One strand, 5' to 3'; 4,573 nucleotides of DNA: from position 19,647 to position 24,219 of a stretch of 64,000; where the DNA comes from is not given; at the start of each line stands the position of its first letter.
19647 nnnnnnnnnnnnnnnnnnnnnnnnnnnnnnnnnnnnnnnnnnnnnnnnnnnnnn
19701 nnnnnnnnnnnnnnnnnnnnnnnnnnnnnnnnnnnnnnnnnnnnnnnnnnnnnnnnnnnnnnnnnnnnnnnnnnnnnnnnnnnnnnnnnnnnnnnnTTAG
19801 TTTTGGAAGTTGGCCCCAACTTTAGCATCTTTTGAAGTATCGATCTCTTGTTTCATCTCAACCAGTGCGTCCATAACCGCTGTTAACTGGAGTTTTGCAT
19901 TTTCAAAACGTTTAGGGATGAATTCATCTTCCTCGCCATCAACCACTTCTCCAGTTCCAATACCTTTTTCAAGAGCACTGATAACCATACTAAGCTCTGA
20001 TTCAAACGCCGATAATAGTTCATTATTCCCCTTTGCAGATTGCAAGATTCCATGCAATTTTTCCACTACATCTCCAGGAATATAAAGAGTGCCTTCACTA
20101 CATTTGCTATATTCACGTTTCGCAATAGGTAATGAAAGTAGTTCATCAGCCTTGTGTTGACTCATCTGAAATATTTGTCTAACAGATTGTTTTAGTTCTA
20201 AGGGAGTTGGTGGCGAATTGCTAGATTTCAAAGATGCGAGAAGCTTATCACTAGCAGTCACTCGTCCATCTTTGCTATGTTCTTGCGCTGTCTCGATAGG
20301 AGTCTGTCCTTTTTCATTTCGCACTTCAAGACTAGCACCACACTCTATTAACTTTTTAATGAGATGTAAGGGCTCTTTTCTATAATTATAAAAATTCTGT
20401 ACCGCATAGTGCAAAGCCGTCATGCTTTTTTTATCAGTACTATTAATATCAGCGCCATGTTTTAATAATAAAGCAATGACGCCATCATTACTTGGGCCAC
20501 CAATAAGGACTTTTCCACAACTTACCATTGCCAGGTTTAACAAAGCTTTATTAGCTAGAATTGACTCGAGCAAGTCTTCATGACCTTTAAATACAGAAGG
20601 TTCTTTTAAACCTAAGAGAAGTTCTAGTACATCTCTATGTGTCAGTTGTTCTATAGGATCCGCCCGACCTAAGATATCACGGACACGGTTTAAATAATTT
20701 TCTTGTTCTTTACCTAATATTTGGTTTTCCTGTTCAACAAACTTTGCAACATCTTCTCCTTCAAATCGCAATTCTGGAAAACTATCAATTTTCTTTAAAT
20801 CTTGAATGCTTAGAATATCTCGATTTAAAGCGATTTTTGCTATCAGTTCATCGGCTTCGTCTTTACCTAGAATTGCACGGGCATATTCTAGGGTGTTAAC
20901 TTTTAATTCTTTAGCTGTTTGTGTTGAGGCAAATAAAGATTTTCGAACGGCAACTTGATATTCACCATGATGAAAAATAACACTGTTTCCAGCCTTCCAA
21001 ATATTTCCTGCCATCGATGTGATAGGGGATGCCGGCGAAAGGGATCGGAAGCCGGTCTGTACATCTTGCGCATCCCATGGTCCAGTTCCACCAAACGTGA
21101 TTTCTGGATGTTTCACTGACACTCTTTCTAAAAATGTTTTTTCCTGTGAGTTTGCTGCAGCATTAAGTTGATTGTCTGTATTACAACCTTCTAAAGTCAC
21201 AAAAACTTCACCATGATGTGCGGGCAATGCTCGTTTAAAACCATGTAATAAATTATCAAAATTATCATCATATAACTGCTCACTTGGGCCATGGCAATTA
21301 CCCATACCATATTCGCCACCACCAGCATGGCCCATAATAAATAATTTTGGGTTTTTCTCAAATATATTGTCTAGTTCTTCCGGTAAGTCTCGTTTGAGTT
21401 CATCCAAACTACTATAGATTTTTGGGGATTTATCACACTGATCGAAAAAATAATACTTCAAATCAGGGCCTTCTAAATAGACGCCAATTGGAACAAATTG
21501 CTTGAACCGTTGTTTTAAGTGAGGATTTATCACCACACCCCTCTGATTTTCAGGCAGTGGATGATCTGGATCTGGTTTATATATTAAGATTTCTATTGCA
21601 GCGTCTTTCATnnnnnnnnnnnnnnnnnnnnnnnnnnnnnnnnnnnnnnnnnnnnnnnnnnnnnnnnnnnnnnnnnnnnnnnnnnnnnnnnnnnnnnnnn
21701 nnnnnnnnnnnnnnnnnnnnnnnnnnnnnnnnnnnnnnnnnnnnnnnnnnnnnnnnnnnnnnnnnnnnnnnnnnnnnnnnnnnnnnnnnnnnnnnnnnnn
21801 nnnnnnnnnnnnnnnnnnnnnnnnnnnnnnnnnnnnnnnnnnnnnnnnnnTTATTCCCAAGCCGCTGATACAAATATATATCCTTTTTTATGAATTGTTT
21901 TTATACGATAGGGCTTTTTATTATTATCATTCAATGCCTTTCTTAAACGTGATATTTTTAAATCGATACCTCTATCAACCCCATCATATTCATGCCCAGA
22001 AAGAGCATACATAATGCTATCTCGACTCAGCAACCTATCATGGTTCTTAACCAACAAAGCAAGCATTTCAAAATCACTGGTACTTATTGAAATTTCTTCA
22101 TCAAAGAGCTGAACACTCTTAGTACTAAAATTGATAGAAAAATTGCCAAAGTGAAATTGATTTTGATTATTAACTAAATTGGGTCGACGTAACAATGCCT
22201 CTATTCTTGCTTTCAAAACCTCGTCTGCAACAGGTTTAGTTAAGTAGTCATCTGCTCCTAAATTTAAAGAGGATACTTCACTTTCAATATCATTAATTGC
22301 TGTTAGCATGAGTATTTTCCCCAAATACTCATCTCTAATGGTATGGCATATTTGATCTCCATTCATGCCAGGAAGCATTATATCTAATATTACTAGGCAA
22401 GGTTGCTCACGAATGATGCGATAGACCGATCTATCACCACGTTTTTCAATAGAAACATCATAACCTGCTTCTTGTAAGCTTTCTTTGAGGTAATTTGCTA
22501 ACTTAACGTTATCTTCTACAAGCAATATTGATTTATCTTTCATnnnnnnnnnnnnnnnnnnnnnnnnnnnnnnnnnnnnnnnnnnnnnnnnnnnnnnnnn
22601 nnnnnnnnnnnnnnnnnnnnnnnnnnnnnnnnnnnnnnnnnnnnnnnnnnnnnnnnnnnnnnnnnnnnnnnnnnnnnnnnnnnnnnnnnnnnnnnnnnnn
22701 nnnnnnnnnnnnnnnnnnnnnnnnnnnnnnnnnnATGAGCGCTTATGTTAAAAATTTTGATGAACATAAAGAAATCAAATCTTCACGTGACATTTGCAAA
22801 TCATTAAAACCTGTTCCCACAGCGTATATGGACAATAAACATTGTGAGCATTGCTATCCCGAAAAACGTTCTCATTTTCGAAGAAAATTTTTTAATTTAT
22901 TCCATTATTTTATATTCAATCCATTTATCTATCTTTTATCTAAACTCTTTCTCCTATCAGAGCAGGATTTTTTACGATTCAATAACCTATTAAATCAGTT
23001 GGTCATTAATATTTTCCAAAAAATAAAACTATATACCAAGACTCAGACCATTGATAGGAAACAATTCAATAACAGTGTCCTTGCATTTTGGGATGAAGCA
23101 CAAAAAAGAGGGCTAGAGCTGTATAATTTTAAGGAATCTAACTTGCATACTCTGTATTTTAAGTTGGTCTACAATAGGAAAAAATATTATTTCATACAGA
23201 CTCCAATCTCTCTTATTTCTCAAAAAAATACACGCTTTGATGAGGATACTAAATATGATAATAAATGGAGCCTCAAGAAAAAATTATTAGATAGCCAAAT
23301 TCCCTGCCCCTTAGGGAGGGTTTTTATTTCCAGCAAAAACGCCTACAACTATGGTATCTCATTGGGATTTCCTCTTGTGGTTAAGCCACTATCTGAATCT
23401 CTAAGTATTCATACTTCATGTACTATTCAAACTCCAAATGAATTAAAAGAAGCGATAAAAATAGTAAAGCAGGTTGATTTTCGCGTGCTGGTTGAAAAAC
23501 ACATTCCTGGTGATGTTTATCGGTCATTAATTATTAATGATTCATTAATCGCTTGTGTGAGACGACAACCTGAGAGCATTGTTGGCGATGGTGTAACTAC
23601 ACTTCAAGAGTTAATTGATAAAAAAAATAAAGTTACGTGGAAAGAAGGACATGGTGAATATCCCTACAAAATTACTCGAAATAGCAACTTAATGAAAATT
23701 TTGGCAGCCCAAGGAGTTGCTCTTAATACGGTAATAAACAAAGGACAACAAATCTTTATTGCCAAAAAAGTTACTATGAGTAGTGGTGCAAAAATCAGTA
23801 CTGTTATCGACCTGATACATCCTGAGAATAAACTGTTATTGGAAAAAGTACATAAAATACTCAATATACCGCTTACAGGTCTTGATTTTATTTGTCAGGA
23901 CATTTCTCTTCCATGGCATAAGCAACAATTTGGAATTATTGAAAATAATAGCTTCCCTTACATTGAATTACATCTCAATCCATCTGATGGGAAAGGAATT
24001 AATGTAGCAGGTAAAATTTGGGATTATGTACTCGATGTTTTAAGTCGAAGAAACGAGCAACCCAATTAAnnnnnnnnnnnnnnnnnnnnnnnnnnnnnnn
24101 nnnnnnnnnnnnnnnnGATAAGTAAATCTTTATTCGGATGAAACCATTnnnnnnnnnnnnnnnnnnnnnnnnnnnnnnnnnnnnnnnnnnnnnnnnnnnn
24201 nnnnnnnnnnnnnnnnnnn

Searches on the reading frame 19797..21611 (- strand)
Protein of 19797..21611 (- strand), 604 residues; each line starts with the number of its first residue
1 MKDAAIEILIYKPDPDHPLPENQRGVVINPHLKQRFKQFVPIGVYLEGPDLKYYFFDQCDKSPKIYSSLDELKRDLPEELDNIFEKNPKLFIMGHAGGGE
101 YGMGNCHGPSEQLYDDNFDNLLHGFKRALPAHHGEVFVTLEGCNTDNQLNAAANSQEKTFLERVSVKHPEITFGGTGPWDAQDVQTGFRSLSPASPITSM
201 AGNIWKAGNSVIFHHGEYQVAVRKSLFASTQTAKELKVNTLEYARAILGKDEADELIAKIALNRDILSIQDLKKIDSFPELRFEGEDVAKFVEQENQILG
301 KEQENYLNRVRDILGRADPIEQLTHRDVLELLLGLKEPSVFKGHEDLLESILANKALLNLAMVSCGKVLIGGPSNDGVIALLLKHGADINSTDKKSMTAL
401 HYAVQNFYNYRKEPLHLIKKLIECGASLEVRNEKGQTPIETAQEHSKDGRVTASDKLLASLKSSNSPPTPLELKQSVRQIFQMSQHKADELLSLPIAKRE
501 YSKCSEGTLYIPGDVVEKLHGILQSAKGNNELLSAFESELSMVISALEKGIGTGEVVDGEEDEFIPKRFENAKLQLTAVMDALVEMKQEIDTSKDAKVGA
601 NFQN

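Call 70: search_protein_families(library=pfam, proteins=[window:19797-21611:-], max_evalue=0.0001)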
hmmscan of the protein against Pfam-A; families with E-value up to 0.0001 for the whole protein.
window:19797-21611:- (604 aa): 4 families
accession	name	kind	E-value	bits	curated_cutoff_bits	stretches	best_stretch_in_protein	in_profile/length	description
PF12796.13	Ank_2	-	4.5e-10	40.4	27.3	1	378-445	12-70/90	Ankyrin repeats (3 copies)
PF13637.12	Ank_4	-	4.5e-09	36.8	22.7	1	378-406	12-40/50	Ankyrin repeats (many copies)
PF00023.36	Ank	-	2e-06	28.2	21.1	0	397-432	3-32/33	Ankyrin repeat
PF13857.12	Ank_5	-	1.8e-05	25.5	27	0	382-442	1-56/56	Ankyrin repeats (many copies)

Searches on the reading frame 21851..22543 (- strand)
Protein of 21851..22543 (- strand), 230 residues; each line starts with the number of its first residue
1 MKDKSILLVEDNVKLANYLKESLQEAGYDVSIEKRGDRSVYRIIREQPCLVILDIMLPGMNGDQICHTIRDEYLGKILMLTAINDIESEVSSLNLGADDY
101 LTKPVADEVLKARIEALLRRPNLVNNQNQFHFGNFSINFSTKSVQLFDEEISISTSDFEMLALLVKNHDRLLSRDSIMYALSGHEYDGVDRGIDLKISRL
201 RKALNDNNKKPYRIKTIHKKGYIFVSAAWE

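Call 70: search_protein_families(library=pfam, proteins=[window:21851-22543:-], max_evalue=0.0001)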
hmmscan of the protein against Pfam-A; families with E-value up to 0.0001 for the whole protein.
window:21851-22543:- (230 aa): 2 families
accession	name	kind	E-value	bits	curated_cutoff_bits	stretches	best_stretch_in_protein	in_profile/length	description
PF00072.30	Response_reg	-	4.3e-21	75.6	30.2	1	6-115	1-111/111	Response regulator receiver domain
PF00486.34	Trans_reg_C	-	3.4e-18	65.9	26.2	1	149-224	2-77/77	Transcriptional regulatory protein, C terminal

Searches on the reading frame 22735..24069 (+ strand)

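Call 70: search_protein_families(library=pfam, proteins=[window:22735-24069:+], max_evalue=0.0001)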
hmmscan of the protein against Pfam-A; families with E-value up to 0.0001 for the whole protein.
window:22735-24069:+ (444 aa): 1 family
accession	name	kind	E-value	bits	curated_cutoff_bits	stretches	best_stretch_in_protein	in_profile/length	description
PF07478.18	Dala_Dala_lig_C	-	2.1e-05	24.6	24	1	209-261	34-85/204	D-ala D-ala ligase C-terminus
